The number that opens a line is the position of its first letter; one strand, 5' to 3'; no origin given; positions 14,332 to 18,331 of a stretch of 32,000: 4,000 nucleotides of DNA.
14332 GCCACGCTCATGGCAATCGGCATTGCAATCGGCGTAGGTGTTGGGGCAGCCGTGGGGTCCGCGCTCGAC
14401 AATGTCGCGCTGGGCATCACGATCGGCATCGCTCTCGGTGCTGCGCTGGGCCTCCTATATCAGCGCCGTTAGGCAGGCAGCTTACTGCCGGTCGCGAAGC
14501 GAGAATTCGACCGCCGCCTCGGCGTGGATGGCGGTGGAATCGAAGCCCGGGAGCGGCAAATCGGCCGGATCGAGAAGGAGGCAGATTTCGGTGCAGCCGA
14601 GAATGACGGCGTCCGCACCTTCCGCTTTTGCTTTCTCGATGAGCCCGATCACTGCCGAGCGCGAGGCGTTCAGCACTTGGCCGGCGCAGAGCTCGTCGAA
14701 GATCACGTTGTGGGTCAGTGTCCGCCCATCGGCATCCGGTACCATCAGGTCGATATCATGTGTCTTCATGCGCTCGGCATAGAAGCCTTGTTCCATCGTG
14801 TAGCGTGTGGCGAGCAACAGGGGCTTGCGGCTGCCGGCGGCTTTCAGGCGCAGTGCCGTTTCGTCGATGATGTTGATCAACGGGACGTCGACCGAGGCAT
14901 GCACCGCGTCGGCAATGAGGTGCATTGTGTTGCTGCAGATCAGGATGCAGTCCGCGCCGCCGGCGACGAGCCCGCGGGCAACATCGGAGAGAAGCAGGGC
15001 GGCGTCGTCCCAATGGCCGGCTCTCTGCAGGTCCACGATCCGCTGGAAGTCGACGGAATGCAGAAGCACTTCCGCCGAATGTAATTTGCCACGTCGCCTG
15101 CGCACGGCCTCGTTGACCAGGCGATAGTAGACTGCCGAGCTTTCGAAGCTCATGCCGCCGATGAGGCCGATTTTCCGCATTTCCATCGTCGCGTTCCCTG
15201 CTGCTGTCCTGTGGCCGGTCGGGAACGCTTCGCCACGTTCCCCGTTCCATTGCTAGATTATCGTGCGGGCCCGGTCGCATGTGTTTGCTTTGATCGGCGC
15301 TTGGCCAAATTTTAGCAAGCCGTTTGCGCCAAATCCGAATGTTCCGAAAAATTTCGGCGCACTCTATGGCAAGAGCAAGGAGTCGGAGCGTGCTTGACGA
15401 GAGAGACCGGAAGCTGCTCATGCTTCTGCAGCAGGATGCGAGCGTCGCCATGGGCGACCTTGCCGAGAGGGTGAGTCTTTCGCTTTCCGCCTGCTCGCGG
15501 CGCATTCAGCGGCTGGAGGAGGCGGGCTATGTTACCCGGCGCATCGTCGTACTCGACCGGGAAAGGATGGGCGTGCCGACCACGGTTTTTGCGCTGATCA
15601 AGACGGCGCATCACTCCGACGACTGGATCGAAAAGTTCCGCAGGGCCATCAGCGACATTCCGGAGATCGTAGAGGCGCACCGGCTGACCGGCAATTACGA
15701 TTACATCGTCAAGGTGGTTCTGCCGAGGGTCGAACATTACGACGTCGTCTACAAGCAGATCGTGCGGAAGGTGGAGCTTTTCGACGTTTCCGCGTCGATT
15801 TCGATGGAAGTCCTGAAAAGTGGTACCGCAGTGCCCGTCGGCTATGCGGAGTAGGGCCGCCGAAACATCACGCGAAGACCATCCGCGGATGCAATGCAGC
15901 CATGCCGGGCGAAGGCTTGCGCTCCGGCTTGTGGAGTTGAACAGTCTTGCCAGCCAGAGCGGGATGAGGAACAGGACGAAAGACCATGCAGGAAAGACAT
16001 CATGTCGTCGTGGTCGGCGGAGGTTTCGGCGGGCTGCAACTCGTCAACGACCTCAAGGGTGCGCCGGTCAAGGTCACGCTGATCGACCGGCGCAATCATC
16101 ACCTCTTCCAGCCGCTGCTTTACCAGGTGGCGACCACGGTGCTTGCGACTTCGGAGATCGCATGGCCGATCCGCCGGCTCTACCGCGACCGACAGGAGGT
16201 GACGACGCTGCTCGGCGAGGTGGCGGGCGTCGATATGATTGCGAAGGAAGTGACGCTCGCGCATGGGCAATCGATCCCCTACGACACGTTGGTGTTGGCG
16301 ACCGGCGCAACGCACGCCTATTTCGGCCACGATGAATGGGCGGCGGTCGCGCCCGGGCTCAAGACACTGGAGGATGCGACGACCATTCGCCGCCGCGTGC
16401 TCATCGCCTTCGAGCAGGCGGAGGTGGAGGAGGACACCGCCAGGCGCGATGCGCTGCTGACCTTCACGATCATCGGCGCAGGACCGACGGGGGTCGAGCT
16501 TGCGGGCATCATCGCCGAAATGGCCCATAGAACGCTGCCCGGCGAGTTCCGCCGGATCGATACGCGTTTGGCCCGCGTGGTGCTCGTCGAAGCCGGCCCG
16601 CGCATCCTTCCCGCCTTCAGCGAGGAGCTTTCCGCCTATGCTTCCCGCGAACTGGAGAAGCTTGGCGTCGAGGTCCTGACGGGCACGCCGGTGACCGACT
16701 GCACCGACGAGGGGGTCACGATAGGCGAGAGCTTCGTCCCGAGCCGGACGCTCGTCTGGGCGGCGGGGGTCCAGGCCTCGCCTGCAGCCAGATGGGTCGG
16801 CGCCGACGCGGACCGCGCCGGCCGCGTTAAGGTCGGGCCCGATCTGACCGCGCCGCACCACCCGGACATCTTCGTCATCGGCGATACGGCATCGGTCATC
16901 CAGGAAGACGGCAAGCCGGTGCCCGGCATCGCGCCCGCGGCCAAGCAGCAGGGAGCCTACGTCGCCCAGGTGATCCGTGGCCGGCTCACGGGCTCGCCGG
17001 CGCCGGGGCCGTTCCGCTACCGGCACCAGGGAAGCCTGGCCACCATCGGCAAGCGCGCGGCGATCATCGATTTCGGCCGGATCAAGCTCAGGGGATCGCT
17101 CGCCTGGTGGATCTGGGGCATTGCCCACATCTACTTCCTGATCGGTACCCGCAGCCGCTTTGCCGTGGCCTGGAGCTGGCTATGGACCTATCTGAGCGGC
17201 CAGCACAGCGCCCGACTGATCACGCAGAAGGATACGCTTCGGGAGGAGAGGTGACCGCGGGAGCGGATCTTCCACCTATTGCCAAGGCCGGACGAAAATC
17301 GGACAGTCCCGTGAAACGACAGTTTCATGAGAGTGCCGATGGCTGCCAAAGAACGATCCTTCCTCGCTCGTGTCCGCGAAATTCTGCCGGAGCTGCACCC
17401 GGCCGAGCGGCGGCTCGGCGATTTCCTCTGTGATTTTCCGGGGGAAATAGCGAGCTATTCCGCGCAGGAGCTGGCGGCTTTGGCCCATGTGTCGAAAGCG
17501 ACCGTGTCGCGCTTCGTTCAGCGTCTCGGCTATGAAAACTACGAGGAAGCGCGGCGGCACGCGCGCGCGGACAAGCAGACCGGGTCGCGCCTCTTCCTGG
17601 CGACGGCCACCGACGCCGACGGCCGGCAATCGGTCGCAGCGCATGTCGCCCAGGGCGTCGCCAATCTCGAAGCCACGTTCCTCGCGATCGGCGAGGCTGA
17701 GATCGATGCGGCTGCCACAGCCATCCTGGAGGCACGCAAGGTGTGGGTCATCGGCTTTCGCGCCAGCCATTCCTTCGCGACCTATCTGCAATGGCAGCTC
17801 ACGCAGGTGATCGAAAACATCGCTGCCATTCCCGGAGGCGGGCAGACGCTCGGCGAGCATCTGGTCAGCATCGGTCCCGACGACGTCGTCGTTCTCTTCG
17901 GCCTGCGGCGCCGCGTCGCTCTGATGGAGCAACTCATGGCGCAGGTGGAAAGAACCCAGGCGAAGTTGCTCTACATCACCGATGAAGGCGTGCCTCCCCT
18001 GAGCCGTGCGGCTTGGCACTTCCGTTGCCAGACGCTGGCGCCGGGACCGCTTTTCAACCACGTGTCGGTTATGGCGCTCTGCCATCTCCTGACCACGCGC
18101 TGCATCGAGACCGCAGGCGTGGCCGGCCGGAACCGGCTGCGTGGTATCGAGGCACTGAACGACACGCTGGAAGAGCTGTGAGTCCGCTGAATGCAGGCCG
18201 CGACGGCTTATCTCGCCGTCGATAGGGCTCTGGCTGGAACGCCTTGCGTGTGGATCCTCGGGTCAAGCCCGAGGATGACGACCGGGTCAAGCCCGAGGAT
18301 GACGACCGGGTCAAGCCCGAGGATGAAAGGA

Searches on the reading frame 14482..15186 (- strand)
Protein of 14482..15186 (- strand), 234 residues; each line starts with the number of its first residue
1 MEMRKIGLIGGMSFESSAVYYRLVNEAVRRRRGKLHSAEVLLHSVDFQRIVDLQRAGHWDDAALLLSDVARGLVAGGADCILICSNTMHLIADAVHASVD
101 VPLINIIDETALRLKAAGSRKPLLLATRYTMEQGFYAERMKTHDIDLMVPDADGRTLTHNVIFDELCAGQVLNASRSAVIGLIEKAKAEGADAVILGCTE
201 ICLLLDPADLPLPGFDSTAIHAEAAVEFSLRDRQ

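Call 103: search_protein_families(library=pfam, proteins=[window:14482-15186:-], max_evalue=0.00001)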
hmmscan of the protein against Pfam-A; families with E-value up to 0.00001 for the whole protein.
window:14482-15186:- (234 aa): 1 family
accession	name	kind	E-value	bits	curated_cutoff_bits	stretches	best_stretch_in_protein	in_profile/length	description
PF01177.27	Asp_Glu_race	-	4.5e-40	138.1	31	1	9-225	1-211/211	Asp/Glu/Hydantoin racemase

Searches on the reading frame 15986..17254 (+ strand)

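Call 102: search_protein_families(library=pfam, proteins=[window:15986-17254:+], max_evalue=0.00001)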
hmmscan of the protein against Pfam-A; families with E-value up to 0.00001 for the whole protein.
window:15986-17254:+ (422 aa): 4 families
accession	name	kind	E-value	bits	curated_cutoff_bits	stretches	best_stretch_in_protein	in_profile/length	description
PF07992.20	Pyr_redox_2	-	2.8e-46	158.7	26.1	1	6-323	2-291/291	Pyridine nucleotide-disulphide oxidoreductase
PF00070.33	Pyr_redox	-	1.1e-17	64.7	22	1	161-243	3-70/82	Pyridine nucleotide-disulphide oxidoreductase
PF22366.1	NDH2_C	-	4.4e-09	36.8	27.7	1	347-406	1-61/62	NDH2 C-terminal domain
PF01266.30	DAO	-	1.4e-06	28.5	27.9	0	220-269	156-211/353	FAD dependent oxidoreductase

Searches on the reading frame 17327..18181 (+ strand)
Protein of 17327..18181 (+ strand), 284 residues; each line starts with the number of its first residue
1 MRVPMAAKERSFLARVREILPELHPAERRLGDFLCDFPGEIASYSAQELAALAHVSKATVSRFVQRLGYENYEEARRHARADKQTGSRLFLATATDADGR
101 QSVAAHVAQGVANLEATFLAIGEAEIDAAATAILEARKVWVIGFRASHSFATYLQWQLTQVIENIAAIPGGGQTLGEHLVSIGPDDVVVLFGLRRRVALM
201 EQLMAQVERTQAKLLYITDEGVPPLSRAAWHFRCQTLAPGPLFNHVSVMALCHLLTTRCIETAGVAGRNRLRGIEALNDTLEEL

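Call 102: search_protein_families(library=pfam, proteins=[window:17327-18181:+], max_evalue=0.00001)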
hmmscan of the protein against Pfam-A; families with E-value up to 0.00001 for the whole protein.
window:17327-18181:+ (284 aa): 2 families
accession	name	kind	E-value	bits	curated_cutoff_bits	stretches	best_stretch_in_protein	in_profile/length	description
PF01380.27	SIS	-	1.2e-11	44.9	25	1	133-256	2-129/131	SIS domain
PF01418.23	HTH_6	-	6.6e-09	36.1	28.3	1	13-76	4-67/77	Helix-turn-helix domain, rpiR family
